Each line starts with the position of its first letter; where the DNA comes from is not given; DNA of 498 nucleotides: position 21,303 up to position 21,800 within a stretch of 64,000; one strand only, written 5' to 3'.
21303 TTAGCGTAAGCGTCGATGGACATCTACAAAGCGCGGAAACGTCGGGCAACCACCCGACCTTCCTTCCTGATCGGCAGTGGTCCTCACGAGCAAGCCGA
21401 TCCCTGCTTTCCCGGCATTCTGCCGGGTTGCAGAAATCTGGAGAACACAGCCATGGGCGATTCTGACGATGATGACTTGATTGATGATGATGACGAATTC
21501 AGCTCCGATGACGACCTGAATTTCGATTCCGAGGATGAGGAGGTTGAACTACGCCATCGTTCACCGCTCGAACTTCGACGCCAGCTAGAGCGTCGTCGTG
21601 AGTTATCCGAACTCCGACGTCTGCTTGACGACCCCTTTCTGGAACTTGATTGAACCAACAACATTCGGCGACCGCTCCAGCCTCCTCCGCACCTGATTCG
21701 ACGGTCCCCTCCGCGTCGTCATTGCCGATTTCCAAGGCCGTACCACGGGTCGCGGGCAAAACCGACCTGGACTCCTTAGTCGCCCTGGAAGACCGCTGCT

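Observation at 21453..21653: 66-aa hyper-acidic ORF with poly-Asp runs, coupled to the GNAT-peptidase gene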

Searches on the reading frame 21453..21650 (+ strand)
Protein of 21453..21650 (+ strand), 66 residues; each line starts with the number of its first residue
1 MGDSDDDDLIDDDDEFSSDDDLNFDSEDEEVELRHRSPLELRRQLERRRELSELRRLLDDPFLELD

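Call 3: search_protein_families(library=ncbifam, proteins=[window:21453-21650:+], max_evalue=0.1)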
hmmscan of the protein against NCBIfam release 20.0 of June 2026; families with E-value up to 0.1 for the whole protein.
window:21453-21650:+ (66 aa): 1 family
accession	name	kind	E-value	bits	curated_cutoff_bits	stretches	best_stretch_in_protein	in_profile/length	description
NF046101.1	PA3496_fam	subfamily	0.015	15.7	22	1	11-62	1-52/54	PA3496 family putative envelope integrity protein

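Call 4: search_protein_families(library=pfam, proteins=[window:21453-21650:+], max_evalue=0.1)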
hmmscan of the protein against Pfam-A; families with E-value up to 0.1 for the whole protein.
window:21453-21650:+ (66 aa): 0 families

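Call 5: find_homologous_proteins(query=window:21453-21650:+, max_evalue=0.01)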
Query window:21453-21650:+ (66 aa): 4 proteins with E <= 0.01 among 8 candidates.
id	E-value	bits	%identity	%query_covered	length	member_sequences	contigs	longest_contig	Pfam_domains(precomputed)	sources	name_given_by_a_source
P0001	1.9e-28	115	100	100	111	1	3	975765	-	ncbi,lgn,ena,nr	ncbi:MAG: hypothetical protein H6981_02135 [Gammaproteobacteria bacterium]|nr:hypothetical protein [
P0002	6.3e-20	88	86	65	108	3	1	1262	-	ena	-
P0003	6.4e-12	63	69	77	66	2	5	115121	-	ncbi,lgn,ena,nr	ncbi:MAG: hypothetical protein H6926_04005 [Chromatiales bacterium]|nr:hypothetical protein [Gammapr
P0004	6.5e-12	63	72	74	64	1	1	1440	-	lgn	-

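Call 10: find_encoding_contigs(protein=P0003, flank=6000, max_places=6)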
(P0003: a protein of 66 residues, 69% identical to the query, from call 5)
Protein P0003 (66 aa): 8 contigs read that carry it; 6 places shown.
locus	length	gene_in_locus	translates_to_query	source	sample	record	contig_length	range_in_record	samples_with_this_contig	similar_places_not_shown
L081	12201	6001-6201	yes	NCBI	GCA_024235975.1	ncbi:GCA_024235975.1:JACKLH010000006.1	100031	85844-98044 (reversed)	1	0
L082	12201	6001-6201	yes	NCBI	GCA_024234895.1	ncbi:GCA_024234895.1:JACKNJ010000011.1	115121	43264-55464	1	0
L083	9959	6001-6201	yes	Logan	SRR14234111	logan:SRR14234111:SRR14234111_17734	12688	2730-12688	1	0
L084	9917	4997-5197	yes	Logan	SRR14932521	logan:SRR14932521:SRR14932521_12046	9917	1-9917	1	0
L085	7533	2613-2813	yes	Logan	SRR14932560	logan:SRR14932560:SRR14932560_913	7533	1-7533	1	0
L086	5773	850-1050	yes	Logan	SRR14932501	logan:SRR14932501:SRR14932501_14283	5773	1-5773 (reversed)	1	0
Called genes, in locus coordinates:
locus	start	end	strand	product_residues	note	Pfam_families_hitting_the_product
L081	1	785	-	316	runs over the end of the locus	-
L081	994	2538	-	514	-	PF05840:Phage_GPA, PF23343:REP_ORF2-G2P (weak)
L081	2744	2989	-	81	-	-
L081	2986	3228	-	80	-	-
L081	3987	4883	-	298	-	PF12146:Hydrolase_4 (weak), PF00561:Abhydrolase_1 (faint), PF12697:Abhydrolase_6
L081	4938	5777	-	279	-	PF00126:HTH_1, PF03466:LysR_substrate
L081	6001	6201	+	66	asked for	-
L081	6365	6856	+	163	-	-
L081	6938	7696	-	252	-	PF04333:MlaA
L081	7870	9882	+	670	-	PF11992:TgpA_N, PF01841:Transglut_core, PF13559:DUF4129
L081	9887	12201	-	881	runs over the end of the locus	PF17900:Peptidase_M1_N, PF01433:Peptidase_M1, PF11940:DUF3458, PF17432:DUF3458_C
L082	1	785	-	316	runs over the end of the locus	-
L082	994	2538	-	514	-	PF05840:Phage_GPA, PF23343:REP_ORF2-G2P (weak)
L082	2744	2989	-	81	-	-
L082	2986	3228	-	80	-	-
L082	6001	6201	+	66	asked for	-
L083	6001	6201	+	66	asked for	-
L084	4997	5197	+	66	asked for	-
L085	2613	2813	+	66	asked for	-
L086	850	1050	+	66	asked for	-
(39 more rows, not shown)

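Call 18: find_encoding_contigs(protein=P0002, flank=3000, max_places=4)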
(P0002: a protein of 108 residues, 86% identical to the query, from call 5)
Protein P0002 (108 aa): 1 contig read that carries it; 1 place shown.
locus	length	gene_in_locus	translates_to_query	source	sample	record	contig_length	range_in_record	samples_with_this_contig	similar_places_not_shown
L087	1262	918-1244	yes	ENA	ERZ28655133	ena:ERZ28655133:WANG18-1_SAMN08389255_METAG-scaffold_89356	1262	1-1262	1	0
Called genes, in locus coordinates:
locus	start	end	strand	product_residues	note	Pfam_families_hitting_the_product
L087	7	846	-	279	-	PF00126:HTH_1, PF03466:LysR_substrate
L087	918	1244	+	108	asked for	-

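Call 19: find_encoding_contigs(protein=P0004, flank=3000, max_places=4)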
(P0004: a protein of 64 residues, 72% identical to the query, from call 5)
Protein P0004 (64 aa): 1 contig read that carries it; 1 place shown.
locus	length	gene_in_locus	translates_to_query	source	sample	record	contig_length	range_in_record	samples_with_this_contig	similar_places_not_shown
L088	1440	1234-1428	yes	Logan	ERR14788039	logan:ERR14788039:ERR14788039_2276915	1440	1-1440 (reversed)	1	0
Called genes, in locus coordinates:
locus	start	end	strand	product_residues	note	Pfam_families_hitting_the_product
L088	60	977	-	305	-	PF00561:Abhydrolase_1 (weak), PF12146:Hydrolase_4, PF12697:Abhydrolase_6, PF07859:Abhydrolase_3 (faint), PF12740:PETase (faint)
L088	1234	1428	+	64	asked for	-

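Call 22: search_protein_representatives(alignment_id=A1)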
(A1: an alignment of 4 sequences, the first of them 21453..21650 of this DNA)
Query: 4 sequences, 64 profile positions. Proteins with E-value up to 0.001 (for the whole library): 4; up to 1e-10: 2; up to 1e-30: 1. The best 4 are listed.
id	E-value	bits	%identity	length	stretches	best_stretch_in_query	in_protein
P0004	8.1e-31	122.1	-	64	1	1-64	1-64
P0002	2.7e-27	110.8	-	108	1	1-64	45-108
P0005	3.3e-04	36.9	-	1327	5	19-47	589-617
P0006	3.8e-04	36.7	-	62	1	6-64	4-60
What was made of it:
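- Closest known: PA3496 family 'putative envelope integrity protein'. Different: Only 3 other sequences are recognisably close among 1.84 billion representatives (call 22).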

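Call 26: find_homologous_proteins(query=A3, max_evalue=10)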
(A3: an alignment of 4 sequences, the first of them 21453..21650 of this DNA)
Query A3 (4 sequences) (66 aa, profile of the alignment): 8 proteins with E <= 10 among 936 candidates.
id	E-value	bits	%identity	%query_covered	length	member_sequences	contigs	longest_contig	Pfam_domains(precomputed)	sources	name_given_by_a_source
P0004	4.3e-27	112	72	74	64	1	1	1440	-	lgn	-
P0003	8.9e-27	111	69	77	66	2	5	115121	-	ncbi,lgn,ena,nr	ncbi:MAG: hypothetical protein H6926_04005 [Chromatiales bacterium]|nr:hypothetical protein [Gammapr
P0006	4.1e-23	99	42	79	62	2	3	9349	-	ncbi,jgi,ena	-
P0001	3.6e-22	96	100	100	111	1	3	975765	-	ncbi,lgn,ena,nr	ncbi:MAG: hypothetical protein H6981_02135 [Gammaproteobacteria bacterium]|nr:hypothetical protein [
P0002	3.9e-22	96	86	65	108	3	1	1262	-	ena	-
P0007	4.3e-18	83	48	67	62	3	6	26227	-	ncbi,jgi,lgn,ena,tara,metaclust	tara:strand:- start:1596 stop:1784 length:189 start_codon:yes stop_codon:yes gene_type:complete|meta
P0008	6.9e-9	54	44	73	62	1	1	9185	PF26620.1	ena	-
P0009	8.6e+0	24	52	41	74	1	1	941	-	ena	-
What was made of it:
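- On PA3496 family (NCBIfam NF046101) / DUF8197: A profile of the window clade plus P0006 finds P0007 (E 4e-18) and P0008 (E 7e-9) in a 5.8-billion-protein database (call 26).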

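Call 28: search_protein_families(library=pfam, proteins=[P0003, P0004, P0006, P0007, P0008, P0009, window:21453-21650:+], max_evalue=10)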
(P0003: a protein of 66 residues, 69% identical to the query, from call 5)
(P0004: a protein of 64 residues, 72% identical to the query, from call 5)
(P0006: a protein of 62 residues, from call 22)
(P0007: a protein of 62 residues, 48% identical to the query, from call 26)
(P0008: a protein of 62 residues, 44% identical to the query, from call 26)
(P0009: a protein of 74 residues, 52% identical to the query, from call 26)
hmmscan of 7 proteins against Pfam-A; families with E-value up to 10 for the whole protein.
P0003 (66 aa): 1 family
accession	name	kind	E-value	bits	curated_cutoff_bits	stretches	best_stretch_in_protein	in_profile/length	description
PF14812.11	PBP1_TM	-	4.8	8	27.8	1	5-44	31-71/85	Transmembrane domain of transglycosylase PBP1 at N-terminal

P0004 (64 aa): 0 families

P0006 (62 aa): 0 families

P0007 (62 aa): 0 families

P0008 (62 aa): 0 families

P0009 (74 aa): 1 family
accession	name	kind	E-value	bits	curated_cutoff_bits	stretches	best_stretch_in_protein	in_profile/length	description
PF12065.13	DUF3545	-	0.53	10.7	25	1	36-63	18-45/58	Protein of unknown function (DUF3545)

window:21453-21650:+ (66 aa): 0 families
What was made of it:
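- Closest known: Pfam DUF3545. Different: The window protein gives no DUF3545 hit (calls 4, 28).
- Tried and rejected: Pfam gave no hit for the window protein (calls 4, 28).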

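Call 29: search_protein_families(library=ncbifam, proteins=[P0003, P0004, P0006, P0007, P0008, P0009], max_evalue=10)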
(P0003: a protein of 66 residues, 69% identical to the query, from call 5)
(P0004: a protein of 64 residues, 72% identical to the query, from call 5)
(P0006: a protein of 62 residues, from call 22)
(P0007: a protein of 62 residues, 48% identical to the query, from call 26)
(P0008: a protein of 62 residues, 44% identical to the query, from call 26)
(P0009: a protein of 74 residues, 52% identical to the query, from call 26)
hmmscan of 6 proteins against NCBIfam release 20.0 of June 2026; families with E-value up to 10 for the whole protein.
P0003 (66 aa): 2 families
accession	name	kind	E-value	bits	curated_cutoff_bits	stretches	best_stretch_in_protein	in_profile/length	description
NF046101.1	PA3496_fam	subfamily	0.00079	19.8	22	1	10-62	3-52/54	PA3496 family putative envelope integrity protein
NF041443.1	DDRRRQL_YjdP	equivalog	0.086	13.1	90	1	9-61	36-83/101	DDRRRQL repeat protein YjdP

P0004 (64 aa): 1 family
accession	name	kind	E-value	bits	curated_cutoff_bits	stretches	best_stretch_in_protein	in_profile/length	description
NF046101.1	PA3496_fam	subfamily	7.4e-05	23.1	22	1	10-60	3-52/54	PA3496 family putative envelope integrity protein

P0006 (62 aa): 1 family
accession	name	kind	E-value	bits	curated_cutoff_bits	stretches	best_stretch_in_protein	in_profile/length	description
NF046101.1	PA3496_fam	subfamily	0.036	14.5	22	1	20-56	17-52/54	PA3496 family putative envelope integrity protein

P0007 (62 aa): 1 family
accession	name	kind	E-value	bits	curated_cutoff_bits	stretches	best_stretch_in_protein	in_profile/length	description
NF046101.1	PA3496_fam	subfamily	1.3e-07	31.9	22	1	9-56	5-52/54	PA3496 family putative envelope integrity protein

P0008 (62 aa): 1 family
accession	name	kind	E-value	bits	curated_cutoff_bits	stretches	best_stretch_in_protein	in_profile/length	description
NF046101.1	PA3496_fam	subfamily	2.8e-10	40.4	22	1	8-57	4-53/54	PA3496 family putative envelope integrity protein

P0009 (74 aa): 1 family
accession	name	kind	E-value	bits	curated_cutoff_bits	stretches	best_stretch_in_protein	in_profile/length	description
NF046101.1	PA3496_fam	subfamily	0.88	10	22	1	11-65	1-52/54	PA3496 family putative envelope integrity protein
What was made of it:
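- On PA3496 family (NCBIfam NF046101) / DUF8197: The close homolog P0004 (65% identical) scores 23.1 and P0003 scores 19.8 (call 29). These score 31.9 and 40.4 bits on NF046101 (call 29).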

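Call 31: find_homologous_proteins(query=A4, max_evalue=10)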
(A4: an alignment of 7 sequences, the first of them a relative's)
Query A4 (7 sequences) (62 aa, profile of the alignment): 24 proteins with E <= 10 among 6042 candidates.
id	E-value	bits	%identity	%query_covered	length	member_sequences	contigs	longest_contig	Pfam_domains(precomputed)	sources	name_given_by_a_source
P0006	1.6e-23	100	52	81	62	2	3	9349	-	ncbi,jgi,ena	-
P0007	1.9e-23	100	62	81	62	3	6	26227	-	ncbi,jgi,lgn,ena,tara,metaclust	tara:strand:- start:1596 stop:1784 length:189 start_codon:yes stop_codon:yes gene_type:complete|meta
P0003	6.4e-22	95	-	-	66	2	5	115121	-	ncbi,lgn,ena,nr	ncbi:MAG: hypothetical protein H6926_04005 [Chromatiales bacterium]|nr:hypothetical protein [Gammapr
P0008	1.4e-21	94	100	100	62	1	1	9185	PF26620.1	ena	-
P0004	2.3e-21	93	-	-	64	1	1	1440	-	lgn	-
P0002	1.4e-17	81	50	16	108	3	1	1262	-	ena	-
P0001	3.9e-17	80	-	-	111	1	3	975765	-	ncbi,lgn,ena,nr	ncbi:MAG: hypothetical protein H6981_02135 [Gammaproteobacteria bacterium]|nr:hypothetical protein [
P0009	7.7e-17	79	48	52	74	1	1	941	-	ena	-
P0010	5.0e-15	73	85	100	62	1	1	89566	-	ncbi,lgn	-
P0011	1.1e-13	69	80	97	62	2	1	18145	-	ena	-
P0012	2.6e-13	68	71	100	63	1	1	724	-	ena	-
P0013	8.3e-9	53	74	58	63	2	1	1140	-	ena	-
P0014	9.2e-7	47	57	76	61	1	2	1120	-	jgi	jgi:hypothetical protein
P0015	1.9e-6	46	59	71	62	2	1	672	-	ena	-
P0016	6.5e-6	44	-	-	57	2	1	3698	-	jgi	jgi:hypothetical protein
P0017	3.1e-4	39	60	63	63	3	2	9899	PF26620.1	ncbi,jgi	ncbi:MAG: hypothetical protein P8045_14155 [Candidatus Thiodiazotropha sp.]|jgi:hypothetical protein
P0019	2.9e-3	35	40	56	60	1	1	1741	PF26620.1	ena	-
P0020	6.9e-3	34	52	63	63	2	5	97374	PF26620.1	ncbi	-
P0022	3.4e-2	32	-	-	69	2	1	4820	-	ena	-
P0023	1.9e-1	30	-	-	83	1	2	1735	-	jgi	jgi:hypothetical protein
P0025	3.9e+0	25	56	26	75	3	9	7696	-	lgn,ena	-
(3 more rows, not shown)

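Call 33: find_encoding_contigs(protein=P0010, flank=5000, max_places=2)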
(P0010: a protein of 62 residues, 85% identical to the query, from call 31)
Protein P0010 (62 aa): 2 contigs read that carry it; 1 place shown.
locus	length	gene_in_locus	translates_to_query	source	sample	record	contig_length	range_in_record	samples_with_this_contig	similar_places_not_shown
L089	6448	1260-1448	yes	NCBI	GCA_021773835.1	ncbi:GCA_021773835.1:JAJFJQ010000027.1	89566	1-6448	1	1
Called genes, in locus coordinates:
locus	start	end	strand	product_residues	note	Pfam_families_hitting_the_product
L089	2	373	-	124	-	?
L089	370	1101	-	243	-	PF00069:Pkinase, PF07714:PK_Tyr_Ser-Thr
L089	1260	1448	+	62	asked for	-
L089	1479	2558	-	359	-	PF02668:TauD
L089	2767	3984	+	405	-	PF02515:CoA_transf_3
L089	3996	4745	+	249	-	PF00561:Abhydrolase_1, PF12146:Hydrolase_4 (faint), PF12697:Abhydrolase_6, PF00561:Abhydrolase_1 (weak)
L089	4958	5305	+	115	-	PF03795:YCII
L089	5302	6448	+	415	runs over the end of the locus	PF04542:Sigma70_r2 (weak), PF08281:Sigma70_r4_2, PF20239:DUF6596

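Call 34: find_encoding_contigs(protein=P0020, flank=5000, max_places=3)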
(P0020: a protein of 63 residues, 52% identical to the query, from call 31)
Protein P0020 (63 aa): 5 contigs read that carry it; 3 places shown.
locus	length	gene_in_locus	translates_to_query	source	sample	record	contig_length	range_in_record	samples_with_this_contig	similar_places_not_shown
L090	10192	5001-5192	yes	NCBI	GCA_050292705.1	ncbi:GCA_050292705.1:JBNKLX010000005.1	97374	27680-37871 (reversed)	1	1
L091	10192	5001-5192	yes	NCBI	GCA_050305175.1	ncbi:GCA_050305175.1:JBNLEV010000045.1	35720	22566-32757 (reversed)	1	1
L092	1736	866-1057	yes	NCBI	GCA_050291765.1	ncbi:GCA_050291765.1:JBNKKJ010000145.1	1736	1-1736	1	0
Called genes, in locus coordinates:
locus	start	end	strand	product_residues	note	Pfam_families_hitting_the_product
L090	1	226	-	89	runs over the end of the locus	PF04362:Iron_traffic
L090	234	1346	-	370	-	PF00730:HhH-GPD, PF00633:HHH (weak), PF14815:NUDIX_4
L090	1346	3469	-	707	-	PF05170:AsmA, PF05359:DUF748, PF13116:YhdP (weak)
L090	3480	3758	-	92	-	PF09413:DUF2007, PF24463:DUF7577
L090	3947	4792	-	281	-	PF00126:HTH_1, PF03466:LysR_substrate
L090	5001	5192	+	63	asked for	PF26620:DUF8197 (weak)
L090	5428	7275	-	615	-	PF00501:AMP-binding, PF23562:AMP-binding_C_3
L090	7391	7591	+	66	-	PF02597:ThiS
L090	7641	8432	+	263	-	PF05690:ThiG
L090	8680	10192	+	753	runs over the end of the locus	PF02163:Peptidase_M50 (weak), PF09346:SMI1_KNR4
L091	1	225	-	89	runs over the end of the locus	PF04362:Iron_traffic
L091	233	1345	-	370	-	PF00730:HhH-GPD, PF00633:HHH, PF14815:NUDIX_4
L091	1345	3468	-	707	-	PF05170:AsmA, PF05359:DUF748, PF13116:YhdP (weak)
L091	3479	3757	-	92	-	PF09413:DUF2007, PF24463:DUF7577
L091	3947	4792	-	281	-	PF00126:HTH_1, PF03466:LysR_substrate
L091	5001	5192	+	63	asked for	PF26620:DUF8197 (weak)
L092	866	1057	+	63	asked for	PF26620:DUF8197 (weak)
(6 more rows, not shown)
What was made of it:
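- On PA3496 family (NCBIfam NF046101) / DUF8197: P0008, P0017, P0019 and P0020 carry a precomputed PF26620 hit (calls 26, 31, 34).
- Some relatives carry a precomputed Pfam PF26620/DUF8197 hit (calls 26, 31, 34).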

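Call 35: find_encoding_contigs(protein=P0007, flank=5000, max_places=3)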
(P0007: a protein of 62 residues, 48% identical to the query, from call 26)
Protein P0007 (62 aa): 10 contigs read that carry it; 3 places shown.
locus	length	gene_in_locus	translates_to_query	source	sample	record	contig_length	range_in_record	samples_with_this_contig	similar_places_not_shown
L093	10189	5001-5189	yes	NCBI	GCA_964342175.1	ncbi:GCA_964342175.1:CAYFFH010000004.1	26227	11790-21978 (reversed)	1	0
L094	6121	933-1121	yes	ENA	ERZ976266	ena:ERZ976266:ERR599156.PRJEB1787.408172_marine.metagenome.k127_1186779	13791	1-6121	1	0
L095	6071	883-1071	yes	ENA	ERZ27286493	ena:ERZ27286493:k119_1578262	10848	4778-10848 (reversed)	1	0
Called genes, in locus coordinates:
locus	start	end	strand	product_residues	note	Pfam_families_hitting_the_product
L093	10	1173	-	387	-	PF01042:Ribonuc_L-PSP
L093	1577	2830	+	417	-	PF01266:DAO (faint), PF01494:FAD_binding_3 (faint), PF07992:Pyr_redox_2 (faint), PF13450:NAD_binding_8 (weak), PF22607:FAD_binding-like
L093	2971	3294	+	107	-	PF07978:NIPSNAP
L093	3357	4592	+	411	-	PF07690:MFS_1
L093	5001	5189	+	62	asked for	-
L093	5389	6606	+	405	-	PF02515:CoA_transf_3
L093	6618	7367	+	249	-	PF00561:Abhydrolase_1, PF12697:Abhydrolase_6, PF12146:Hydrolase_4 (faint)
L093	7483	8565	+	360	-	PF00296:Bac_luciferase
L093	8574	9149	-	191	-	PF00903:Glyoxalase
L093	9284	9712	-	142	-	-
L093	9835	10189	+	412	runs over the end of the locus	PF02515:CoA_transf_3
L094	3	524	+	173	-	?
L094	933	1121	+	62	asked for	-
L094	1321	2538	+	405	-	PF02515:CoA_transf_3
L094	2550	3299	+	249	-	PF00561:Abhydrolase_1, PF12697:Abhydrolase_6, PF12146:Hydrolase_4 (faint)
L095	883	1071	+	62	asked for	-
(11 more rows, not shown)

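Call 52: find_related_loci(query=A6, collection=metagenome_contigs, flank=10000)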
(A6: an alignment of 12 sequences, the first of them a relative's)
Query A6 (62 aa) in metagenome_contigs; peptide patterns used: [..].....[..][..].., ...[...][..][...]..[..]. (x = any residue, [..] = any of these).
600 stretches matched a pattern (row limit reached: there are more); 5 encode a relative of the query (tblastn E <= 1e-3); 5 distinct loci.
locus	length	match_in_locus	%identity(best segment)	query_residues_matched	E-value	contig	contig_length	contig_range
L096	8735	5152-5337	61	1-62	3e-19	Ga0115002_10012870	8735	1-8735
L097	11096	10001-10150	56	1-50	3e-12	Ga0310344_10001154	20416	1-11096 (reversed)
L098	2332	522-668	55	19-62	1e-10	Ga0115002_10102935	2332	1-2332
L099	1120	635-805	46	8-62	3e-10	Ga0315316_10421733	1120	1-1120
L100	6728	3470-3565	49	15-51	7e-6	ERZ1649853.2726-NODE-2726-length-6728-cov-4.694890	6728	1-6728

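Call 59: search_solved_structures(query=A7, max_evalue=10)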
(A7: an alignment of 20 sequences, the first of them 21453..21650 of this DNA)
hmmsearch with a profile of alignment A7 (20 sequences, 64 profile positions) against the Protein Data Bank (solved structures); distinct sequences matched with E-value up to 10: 4.
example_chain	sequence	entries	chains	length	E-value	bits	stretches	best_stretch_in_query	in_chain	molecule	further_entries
4x8k_B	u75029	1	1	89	0.68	13.6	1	20-49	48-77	RNA polymerase-binding protein RbpA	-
6bzo_J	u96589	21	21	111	3.3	11.4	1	20-49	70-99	RNA polymerase-binding protein RbpA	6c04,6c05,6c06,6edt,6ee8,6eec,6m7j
9l3r_B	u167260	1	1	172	7.5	10.2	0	25-43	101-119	Phosphatidylinositol 3-kinase regulatory subunit alpha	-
6ocu_B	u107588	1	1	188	9.9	9.9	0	25-43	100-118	Phosphatidylinositol 3-kinase regulatory subunit alpha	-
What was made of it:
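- Closest known: Small acidic DNA-mimic or RNA-polymerase-binding proteins. Same: There is a weak, non-significant profile match to the RbpA sigma-interaction helix (E 0.68, call 59).
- Tried and rejected: The PDB profile search gave nothing significant; the best hit was RbpA at E 0.68 (call 59).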

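Call 65: predict_structure(alignment_id=A7)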
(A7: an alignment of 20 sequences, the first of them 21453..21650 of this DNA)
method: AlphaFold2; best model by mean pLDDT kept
length: 66 residues; sequences in the alignment: 20
mean_pLDDT: 68.6   pTM: 0.33
mean pLDDT of the five models: 68.6, 68.3, 68.2, 67.2, 64.1
residues with pLDDT >= 90: 14; 70-90: 16; 50-70: 27; < 50: 9
segments of 3 or more residues with pLDDT < 50: 19-21
pLDDT, mean of each block of 10 residues (from residue 1): 52 52 50 68 93 91 78
secondary structure, 60 per line:
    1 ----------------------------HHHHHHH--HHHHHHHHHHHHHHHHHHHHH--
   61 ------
elements in order: H29-35 H38-58
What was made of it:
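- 21453..21557 (+): Codons 1-35. Polyanionic, predicted-disordered N-terminal half with the family's DD[DE]F motif (DDDDEF, residues 11-16). Block-mean pLDDT 50-52 for residues 1-30: call 65.
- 21564..21626 (+): Codons 38-58. Conserved Arg/Glu/Leu amphipathic helix (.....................). This is the family signature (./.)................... AF2 helix 38-58 with block-mean pLDDT above 90: call 65.
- On PA3496 family (NCBIfam NF046101) / DUF8197: AF2 helix 38-58 (call 65).
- On DNA-mimic proteins: The acidic half is predicted to be disordered (call 65).
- AF2 gives helix 38-58 with block-mean pLDDT above 90 and a low-confidence N-terminal half (call 65). Here the acidic half is predicted to be disordered (call 65).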
